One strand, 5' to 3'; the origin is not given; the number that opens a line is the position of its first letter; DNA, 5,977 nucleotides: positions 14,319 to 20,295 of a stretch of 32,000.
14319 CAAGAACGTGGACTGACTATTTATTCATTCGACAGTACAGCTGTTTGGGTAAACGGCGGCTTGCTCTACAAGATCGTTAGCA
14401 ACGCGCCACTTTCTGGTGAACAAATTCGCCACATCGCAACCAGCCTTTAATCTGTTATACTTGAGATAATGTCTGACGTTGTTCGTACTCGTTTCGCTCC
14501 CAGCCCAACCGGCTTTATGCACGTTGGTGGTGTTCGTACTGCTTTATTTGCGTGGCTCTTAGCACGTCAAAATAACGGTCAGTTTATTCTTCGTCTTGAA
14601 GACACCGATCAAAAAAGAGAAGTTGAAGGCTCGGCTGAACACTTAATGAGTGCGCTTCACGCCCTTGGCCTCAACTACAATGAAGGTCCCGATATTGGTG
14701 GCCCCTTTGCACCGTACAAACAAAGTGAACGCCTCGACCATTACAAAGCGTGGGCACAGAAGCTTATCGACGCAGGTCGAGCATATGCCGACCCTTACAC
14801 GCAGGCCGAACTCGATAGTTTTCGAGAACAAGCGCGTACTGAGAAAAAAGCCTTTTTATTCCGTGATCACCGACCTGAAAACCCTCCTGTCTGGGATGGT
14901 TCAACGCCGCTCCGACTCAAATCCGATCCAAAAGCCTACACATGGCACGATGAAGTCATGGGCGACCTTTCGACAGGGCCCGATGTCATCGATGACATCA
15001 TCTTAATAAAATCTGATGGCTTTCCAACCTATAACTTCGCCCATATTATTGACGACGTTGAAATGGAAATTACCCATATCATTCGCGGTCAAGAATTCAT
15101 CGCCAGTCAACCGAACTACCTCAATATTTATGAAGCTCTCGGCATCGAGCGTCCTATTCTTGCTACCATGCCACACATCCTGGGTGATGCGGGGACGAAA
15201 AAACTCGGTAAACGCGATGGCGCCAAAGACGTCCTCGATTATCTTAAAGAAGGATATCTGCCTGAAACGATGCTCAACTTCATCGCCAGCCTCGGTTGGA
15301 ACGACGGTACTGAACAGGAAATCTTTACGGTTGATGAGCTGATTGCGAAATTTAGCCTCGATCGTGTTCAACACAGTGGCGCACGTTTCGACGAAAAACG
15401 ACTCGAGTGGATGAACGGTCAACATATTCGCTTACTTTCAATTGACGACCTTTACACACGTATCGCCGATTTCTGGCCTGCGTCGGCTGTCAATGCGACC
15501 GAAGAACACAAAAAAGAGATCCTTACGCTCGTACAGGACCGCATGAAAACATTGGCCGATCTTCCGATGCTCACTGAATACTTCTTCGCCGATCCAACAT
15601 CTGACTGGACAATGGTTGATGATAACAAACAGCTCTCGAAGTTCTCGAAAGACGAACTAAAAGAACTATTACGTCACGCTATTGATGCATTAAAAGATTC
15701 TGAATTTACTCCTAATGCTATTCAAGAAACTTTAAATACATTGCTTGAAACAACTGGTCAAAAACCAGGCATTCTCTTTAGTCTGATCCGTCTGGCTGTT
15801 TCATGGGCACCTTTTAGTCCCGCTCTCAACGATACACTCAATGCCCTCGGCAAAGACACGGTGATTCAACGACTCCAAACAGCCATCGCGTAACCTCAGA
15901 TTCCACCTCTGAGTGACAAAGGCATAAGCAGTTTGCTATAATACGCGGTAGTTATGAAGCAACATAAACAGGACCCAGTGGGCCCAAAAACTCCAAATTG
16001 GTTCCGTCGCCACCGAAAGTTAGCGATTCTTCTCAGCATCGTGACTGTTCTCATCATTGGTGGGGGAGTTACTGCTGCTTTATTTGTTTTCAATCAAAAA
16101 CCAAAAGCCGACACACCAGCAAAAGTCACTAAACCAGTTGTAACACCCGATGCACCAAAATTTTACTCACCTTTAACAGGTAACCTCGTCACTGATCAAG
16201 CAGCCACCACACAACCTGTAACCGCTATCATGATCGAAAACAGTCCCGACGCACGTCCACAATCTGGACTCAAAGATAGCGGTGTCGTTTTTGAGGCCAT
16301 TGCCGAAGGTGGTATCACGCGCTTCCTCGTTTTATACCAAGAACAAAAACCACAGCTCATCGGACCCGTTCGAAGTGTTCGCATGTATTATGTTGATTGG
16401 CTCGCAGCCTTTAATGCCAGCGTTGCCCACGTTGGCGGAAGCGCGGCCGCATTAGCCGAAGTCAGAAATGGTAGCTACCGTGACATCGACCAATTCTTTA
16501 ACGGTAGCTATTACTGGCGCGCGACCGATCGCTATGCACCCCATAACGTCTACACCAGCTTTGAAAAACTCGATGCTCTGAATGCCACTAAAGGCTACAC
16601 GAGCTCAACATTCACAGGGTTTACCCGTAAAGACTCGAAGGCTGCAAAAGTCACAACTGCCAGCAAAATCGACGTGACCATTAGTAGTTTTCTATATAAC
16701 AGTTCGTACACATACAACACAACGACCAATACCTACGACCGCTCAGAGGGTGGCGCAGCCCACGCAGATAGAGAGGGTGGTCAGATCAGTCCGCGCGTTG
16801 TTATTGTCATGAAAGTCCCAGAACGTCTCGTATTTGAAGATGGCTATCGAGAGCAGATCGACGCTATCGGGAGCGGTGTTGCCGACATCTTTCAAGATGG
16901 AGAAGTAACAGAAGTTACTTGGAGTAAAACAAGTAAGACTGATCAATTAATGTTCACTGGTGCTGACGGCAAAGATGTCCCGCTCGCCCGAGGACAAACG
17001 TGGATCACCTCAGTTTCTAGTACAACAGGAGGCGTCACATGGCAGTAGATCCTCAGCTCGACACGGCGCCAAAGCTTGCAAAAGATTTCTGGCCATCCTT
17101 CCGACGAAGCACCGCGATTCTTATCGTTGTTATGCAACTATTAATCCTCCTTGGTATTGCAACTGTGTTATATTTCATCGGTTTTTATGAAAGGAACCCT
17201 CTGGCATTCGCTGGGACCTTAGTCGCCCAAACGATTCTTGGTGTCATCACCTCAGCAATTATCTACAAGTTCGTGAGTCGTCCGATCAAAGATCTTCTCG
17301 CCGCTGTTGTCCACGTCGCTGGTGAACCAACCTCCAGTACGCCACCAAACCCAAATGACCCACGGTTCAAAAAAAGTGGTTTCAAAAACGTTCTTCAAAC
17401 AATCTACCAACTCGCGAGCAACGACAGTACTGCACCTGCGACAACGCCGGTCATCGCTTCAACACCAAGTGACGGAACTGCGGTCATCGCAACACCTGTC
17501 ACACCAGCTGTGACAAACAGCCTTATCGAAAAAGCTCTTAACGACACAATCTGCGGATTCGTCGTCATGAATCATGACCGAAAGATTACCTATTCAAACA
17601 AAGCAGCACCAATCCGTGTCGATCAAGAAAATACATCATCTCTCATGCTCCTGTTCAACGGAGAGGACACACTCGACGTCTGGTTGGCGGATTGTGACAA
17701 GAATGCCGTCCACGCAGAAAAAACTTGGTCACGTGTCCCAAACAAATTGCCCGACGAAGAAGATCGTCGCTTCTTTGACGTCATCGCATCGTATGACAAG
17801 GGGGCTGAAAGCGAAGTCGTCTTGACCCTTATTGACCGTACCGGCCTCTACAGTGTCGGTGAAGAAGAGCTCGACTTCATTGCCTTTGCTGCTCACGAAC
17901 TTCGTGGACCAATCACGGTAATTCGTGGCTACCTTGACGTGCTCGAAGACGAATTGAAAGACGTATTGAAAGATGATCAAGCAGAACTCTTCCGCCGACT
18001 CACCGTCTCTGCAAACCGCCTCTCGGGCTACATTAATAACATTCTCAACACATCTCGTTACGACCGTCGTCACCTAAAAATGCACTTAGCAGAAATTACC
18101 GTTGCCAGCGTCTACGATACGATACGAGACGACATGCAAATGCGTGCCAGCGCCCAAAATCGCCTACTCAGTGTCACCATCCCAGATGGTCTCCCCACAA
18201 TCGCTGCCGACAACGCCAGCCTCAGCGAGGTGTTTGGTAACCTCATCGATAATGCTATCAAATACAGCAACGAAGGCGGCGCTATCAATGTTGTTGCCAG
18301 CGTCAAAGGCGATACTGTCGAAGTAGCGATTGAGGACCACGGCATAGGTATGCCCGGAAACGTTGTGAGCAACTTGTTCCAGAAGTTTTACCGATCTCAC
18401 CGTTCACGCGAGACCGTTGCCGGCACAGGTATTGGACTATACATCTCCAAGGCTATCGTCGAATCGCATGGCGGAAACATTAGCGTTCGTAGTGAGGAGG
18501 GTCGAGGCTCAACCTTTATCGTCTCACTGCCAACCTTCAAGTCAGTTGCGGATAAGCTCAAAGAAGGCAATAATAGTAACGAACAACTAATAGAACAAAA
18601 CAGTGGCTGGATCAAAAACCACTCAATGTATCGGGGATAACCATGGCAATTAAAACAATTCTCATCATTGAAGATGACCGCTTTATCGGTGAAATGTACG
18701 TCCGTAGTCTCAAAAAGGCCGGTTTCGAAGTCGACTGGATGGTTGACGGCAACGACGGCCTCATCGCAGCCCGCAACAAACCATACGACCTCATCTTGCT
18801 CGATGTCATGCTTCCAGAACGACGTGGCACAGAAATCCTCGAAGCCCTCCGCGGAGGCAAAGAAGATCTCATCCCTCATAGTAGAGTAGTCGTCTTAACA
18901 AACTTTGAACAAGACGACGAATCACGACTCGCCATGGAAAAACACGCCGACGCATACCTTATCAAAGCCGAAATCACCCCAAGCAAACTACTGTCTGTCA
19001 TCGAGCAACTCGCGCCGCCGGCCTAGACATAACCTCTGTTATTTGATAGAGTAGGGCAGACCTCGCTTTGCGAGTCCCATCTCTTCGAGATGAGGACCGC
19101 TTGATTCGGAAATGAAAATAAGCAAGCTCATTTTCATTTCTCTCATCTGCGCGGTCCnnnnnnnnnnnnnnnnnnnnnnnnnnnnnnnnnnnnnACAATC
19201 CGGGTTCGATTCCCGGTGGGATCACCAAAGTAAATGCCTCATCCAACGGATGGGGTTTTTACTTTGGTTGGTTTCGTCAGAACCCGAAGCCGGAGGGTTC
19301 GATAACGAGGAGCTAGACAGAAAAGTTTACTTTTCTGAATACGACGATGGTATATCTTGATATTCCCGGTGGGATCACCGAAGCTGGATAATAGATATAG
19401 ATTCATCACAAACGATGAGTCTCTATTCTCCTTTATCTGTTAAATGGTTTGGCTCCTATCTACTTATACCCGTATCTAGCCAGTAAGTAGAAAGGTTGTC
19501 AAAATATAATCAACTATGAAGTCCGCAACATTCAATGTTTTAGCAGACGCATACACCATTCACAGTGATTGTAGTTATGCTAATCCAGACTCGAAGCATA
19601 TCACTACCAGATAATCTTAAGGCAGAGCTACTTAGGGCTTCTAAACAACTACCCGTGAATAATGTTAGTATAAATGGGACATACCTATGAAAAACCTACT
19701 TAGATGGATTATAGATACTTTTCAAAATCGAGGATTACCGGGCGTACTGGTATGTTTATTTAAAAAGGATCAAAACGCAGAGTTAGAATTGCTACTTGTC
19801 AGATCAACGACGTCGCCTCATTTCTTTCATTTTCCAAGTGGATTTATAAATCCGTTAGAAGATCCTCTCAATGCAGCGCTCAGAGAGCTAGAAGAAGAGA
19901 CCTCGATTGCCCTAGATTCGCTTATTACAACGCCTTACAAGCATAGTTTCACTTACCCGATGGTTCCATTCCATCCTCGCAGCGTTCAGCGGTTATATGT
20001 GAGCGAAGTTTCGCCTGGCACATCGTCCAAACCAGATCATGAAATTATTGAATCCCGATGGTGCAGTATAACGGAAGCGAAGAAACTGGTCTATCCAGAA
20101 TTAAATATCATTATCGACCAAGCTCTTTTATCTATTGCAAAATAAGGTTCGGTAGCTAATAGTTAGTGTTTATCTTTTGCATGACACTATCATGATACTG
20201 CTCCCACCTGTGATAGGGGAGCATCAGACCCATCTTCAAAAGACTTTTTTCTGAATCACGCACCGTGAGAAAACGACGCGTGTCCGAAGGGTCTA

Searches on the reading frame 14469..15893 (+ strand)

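Call 14: search_protein_families(library=pfam, proteins=[window:14469-15893:+])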
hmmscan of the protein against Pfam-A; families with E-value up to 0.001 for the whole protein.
window:14469-15893:+ (474 aa): 2 families
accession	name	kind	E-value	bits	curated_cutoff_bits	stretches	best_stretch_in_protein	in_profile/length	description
PF00749.27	tRNA-synt_1c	-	9e-82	274.9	23.4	1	5-314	2-314/314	tRNA synthetases class I (E and Q), catalytic domain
PF19269.4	Anticodon_2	-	1.8e-23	84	23.6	1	342-473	10-141/141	Anticodon binding domain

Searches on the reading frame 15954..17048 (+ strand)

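Call 14: search_protein_families(library=pfam, proteins=[window:15954-17048:+])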
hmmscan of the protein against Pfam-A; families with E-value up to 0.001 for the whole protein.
window:15954-17048:+ (364 aa): 2 families
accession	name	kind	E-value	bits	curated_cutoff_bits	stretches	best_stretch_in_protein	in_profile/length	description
PF11258.13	DUF3048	-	2.2e-45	154.9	25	1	74-215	1-147/148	Protein of unknown function (DUF3048) N-terminal domain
PF17479.7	DUF3048_C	-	2.6e-24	86.2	25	1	249-351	9-114/114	Protein of unknown function (DUF3048) C-terminal domain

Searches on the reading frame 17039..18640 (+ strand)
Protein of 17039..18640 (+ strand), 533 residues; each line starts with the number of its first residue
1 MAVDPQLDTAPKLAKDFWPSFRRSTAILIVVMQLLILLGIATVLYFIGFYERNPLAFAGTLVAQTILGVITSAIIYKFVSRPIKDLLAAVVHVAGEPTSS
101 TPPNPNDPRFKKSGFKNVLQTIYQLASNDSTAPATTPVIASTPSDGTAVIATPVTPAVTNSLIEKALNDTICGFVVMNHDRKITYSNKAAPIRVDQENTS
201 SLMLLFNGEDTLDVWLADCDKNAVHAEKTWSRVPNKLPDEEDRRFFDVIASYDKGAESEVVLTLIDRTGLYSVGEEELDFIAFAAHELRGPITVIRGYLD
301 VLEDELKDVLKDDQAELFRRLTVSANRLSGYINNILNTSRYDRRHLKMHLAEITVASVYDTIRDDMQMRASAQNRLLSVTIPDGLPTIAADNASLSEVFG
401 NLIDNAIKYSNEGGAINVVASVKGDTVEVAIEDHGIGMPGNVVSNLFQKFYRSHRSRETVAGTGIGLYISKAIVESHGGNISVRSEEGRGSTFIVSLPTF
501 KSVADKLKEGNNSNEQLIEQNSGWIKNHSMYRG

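Call 14: search_protein_families(library=pfam, proteins=[window:17039-18640:+])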
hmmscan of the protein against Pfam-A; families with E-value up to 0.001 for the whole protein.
window:17039-18640:+ (533 aa): 4 families
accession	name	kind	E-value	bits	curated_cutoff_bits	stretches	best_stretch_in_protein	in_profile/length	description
PF02518.31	HATPase_c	-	1.3e-29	103.3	26.4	1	391-499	2-109/111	Histidine kinase-, DNA gyrase B-, and HSP90-like ATPase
PF00512.31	HisKA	-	1.2e-14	54.6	26.9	1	279-342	4-64/66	His Kinase A (phospho-acceptor) domain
PF13581.12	HATPase_c_2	-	0.00065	20.1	27.4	0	403-490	40-120/127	Histidine kinase-like ATPase domain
PF14501.12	HATPase_c_5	-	0.00067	20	22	0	394-488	5-93/102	GHKL domain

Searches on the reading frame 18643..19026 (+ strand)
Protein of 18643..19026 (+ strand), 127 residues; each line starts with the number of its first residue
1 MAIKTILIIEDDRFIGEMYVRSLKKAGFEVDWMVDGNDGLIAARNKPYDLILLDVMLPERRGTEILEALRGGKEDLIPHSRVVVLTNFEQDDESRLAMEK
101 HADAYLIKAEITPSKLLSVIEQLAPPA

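Call 14: search_protein_families(library=pfam, proteins=[window:18643-19026:+])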
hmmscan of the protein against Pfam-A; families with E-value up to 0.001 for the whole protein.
window:18643-19026:+ (127 aa): 1 family
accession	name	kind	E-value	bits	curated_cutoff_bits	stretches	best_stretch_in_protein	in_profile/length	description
PF00072.30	Response_reg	-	2.3e-18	66.8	30.2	1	6-120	1-110/111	Response regulator receiver domain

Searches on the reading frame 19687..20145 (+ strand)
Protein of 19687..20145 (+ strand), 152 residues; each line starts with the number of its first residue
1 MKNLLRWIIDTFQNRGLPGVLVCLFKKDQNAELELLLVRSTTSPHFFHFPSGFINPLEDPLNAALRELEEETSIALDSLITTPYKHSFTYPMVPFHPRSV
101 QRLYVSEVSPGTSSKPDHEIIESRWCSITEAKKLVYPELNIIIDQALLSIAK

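Call 14: search_protein_families(library=pfam, proteins=[window:19687-20145:+])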
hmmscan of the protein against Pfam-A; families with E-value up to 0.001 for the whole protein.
window:19687-20145:+ (152 aa): 1 family
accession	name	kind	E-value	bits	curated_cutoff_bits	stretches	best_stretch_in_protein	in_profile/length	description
PF00293.34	NUDIX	-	5.5e-17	62.5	21.1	1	18-134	4-122/134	NUDIX domain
